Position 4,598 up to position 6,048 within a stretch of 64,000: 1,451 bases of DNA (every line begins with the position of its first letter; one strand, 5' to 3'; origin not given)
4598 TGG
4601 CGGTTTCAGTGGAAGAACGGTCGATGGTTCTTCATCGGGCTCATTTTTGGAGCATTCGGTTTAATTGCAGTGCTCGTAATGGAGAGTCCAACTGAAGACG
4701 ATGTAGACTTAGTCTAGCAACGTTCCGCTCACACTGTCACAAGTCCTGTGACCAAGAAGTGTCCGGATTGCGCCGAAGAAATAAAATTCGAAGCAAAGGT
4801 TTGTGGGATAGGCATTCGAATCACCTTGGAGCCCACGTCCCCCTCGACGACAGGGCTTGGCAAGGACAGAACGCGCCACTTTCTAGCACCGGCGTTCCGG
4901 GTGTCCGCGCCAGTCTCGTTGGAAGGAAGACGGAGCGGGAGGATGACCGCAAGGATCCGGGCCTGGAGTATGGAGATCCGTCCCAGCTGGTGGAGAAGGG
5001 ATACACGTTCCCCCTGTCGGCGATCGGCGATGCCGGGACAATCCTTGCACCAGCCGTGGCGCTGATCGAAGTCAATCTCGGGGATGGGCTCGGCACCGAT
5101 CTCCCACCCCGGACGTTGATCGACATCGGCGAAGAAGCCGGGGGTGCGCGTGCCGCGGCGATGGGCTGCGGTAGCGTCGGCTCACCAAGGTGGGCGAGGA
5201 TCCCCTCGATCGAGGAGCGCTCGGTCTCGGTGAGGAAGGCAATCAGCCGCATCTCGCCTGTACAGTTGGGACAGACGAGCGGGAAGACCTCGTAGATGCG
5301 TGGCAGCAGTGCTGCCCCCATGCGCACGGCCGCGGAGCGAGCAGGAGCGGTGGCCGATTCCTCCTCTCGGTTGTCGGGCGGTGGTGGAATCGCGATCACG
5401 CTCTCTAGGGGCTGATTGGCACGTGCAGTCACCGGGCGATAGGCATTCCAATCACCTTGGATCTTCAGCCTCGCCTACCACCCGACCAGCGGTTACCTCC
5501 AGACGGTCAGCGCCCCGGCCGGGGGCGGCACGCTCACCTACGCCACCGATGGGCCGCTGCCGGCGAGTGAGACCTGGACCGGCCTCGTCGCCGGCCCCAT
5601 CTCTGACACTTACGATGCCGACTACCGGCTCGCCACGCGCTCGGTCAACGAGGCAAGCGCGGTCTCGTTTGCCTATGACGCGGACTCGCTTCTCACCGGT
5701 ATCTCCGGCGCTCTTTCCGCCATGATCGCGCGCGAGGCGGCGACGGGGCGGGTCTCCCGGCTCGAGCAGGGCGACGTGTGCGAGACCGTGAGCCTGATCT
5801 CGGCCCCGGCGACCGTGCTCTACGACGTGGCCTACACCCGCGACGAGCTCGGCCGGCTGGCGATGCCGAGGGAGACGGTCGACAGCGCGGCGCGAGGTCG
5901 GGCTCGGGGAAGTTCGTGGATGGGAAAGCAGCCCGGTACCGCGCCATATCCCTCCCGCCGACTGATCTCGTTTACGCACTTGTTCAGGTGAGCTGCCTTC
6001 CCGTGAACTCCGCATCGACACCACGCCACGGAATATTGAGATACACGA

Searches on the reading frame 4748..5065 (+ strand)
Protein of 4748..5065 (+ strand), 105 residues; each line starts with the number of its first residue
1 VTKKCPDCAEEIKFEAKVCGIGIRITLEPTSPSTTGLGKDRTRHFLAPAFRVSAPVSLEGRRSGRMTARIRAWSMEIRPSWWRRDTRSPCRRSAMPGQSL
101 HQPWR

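Call 4: search_protein_families(library=pfam, proteins=[window:4748-5065:+], max_evalue=0.1)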
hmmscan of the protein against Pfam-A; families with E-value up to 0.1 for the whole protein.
window:4748-5065:+ (105 aa): 2 families
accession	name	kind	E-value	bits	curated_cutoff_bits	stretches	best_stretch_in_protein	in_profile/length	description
PF10571.15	UPF0547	-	0.046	14.3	29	1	3-19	1-17/26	Uncharacterised protein family UPF0547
PF13248.11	Zn_ribbon_3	-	0.054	13.4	27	1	2-20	2-20/26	zinc-ribbon domain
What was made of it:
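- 4748..4806 (+): Start of a zinc-ribbon ORF (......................), cut off at the first 24-nt repeat. This is the right end of the low-GC DNA. Weak Pfam Zn_ribbon_3 and UPF0547 hits (call 4).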

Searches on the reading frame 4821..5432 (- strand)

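Call 4: search_protein_families(library=pfam, proteins=[window:4821-5432:-], max_evalue=0.1)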
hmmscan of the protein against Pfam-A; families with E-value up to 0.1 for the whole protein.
window:4821-5432:- (203 aa): 1 family
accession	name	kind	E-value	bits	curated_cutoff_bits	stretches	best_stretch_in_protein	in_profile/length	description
PF17915.7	zf_Rg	-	0.059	13.2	25.5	0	46-61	2-17/49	Reverse gyrase zinc finger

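Call 14: search_protein_families(library=ncbifam, proteins=[window:4821-5432:-], max_evalue=0.1)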
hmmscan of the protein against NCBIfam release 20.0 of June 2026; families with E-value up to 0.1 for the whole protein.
window:4821-5432:- (203 aa): 0 families

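Call 25: search_protein_families(library=padloc, proteins=[window:4821-5432:-], max_evalue=1)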
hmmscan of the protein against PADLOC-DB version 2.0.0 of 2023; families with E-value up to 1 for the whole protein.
window:4821-5432:- (203 aa): 0 families

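Call 26: search_protein_families(library=phrogs, proteins=[window:4821-5432:-], max_evalue=1)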
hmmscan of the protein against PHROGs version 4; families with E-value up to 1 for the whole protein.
window:4821-5432:- (203 aa): 1 family
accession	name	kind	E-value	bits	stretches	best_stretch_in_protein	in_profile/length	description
phrog_29357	-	unknown function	0.078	13.1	1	25-99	196-270/278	-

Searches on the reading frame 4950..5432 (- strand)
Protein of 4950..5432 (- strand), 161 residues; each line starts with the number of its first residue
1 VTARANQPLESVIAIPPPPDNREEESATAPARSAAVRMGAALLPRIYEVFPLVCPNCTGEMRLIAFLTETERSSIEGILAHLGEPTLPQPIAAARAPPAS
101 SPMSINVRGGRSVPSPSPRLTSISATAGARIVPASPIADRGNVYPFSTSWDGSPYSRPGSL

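Call 33: search_dna_similar(query=window:4950-5432:-, collection=plasmids, mode=protein, max_evalue=0.001, max_rows=10)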
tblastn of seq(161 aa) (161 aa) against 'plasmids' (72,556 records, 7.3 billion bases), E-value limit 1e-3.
Records with a match: 80; places in all: 155; records where one place covers at least 80% of the query: 0.
Best place of each record, by identity: 60-80% 1; <60% 79.
By first word of the organism name: Pseudomonas 14; Klebsiella 8; Comamonas 8; uncultured 8; Paenarthrobacter 4; Rhodoferax 3; Enterobacter 3; Acidovorax 3; Polaromonas 2; Burkholderia 2; and 21 more.
By predicted mobility (MOB-suite, as given by PLSDB): conjugative 49; non-mobilizable 21; mobilizable 10.
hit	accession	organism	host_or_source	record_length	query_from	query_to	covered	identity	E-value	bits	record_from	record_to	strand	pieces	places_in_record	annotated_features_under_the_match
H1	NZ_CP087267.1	Aeromonas veronii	hospital sewage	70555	23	86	40%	53.1%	4e-12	70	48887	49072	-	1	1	transposase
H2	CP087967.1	Polaromonas sp. P1-6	cell culture,cave ground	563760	22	84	39%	50.8%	5e-9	61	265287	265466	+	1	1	none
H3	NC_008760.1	Polaromonas naphthalenivorans CJ2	-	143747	19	83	40%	49.2%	1e-9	63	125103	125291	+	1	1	none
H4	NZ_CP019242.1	Rhodoferax antarcticus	Whole organism,environment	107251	30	83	34%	57.4%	6e-9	61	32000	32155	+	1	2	none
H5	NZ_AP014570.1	Serpentinimonas maccroryi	-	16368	10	86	48%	39.0%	9e-8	57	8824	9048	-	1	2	transposase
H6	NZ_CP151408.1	Azonexus hydrophilus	-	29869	10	86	48%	39.0%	9e-8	57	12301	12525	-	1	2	none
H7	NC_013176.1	Pseudomonas putida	-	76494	10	86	48%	39.0%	9e-8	57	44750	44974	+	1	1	IS91 family transposase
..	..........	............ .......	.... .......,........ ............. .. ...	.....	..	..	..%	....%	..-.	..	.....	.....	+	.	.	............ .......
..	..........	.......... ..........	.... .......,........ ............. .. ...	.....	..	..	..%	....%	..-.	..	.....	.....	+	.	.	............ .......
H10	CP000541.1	Acidovorax sp. JS42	-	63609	10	86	48%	39.0%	1e-7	57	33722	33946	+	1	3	putative transposase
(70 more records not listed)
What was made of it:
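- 5175..5405 (-): C-terminal remnant (about 75 aa) of an IS91-family transposase. tblastn against plasmids down to E 4e-12, with features annotated as IS91 family transposase (call 33).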

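Call 92: get_annotated_region(hit=H7, flank=2000)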
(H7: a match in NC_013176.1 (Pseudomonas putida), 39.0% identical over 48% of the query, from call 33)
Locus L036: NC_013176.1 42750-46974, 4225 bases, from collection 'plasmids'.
description: Pseudomonas putida plasmid pW2, complete sequence
organism: Pseudomonas putida (NCBI taxid 303)
taxonomy: Bacteria; Pseudomonadota; Gammaproteobacteria; Pseudomonadales; Pseudomonadaceae; Pseudomonas; Pseudomonas putida
host: -; source: -; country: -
typing (MOB-suite, as given by PLSDB): conjugative; relaxase MOBP; mating-pair formation MPF_T
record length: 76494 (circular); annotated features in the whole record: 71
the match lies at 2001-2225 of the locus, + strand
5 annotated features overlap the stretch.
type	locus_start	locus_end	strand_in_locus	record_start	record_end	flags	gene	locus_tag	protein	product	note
CDS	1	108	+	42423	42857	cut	-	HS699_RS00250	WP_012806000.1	hypothetical protein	-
CDS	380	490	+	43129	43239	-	-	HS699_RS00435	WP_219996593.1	cytochrome P450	-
CDS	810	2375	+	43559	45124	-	-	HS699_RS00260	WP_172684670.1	IS91 family transposase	-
CDS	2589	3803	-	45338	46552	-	-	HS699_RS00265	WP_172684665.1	FAD-dependent oxidoreductase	-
CDS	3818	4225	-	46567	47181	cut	-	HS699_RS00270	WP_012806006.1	MarR family winged helix-turn-helix transcriptional regulator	GO:0006355 - regulation of DNA-templated transcription [Evidence IEA]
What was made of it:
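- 5175..5405 (-): The match falls at about residues 397-472 of a 521-aa transposase (call 92).
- On IS91-family insertion sequence: Only the C-terminal ~75 residues match, at positions ~397-472 of 521 (calls 33, 92).
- Closest known: IS91-family / ISCR rolling-circle elements. Same: The minus strand at 5175-5405 encodes the C-terminal zinc-ribbon region of an IS91-family transposase (calls 33, 92).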

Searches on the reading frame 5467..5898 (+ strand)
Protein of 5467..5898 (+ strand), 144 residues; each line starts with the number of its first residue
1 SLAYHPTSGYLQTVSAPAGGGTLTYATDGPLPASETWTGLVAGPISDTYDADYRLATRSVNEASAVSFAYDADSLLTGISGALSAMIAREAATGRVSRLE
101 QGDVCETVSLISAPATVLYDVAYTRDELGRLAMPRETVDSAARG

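Call 67: search_solved_structures(query=window:5467-5898:+, max_evalue=10, show_alignments=2)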
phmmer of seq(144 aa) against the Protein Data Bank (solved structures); distinct sequences matched with E-value up to 10: 4.
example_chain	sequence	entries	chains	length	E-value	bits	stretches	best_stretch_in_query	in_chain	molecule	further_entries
9ifo_A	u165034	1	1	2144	0.00046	23.7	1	6-112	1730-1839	Teneurin-Like Protein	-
9pt5_A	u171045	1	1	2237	0.00046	23.7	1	6-112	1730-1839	Teneurin-like protein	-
7bam_A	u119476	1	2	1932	1.8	12.1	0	46-88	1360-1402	Teneurin-4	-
7ban_A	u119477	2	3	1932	1.8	12.1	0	46-88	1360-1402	Teneurin-4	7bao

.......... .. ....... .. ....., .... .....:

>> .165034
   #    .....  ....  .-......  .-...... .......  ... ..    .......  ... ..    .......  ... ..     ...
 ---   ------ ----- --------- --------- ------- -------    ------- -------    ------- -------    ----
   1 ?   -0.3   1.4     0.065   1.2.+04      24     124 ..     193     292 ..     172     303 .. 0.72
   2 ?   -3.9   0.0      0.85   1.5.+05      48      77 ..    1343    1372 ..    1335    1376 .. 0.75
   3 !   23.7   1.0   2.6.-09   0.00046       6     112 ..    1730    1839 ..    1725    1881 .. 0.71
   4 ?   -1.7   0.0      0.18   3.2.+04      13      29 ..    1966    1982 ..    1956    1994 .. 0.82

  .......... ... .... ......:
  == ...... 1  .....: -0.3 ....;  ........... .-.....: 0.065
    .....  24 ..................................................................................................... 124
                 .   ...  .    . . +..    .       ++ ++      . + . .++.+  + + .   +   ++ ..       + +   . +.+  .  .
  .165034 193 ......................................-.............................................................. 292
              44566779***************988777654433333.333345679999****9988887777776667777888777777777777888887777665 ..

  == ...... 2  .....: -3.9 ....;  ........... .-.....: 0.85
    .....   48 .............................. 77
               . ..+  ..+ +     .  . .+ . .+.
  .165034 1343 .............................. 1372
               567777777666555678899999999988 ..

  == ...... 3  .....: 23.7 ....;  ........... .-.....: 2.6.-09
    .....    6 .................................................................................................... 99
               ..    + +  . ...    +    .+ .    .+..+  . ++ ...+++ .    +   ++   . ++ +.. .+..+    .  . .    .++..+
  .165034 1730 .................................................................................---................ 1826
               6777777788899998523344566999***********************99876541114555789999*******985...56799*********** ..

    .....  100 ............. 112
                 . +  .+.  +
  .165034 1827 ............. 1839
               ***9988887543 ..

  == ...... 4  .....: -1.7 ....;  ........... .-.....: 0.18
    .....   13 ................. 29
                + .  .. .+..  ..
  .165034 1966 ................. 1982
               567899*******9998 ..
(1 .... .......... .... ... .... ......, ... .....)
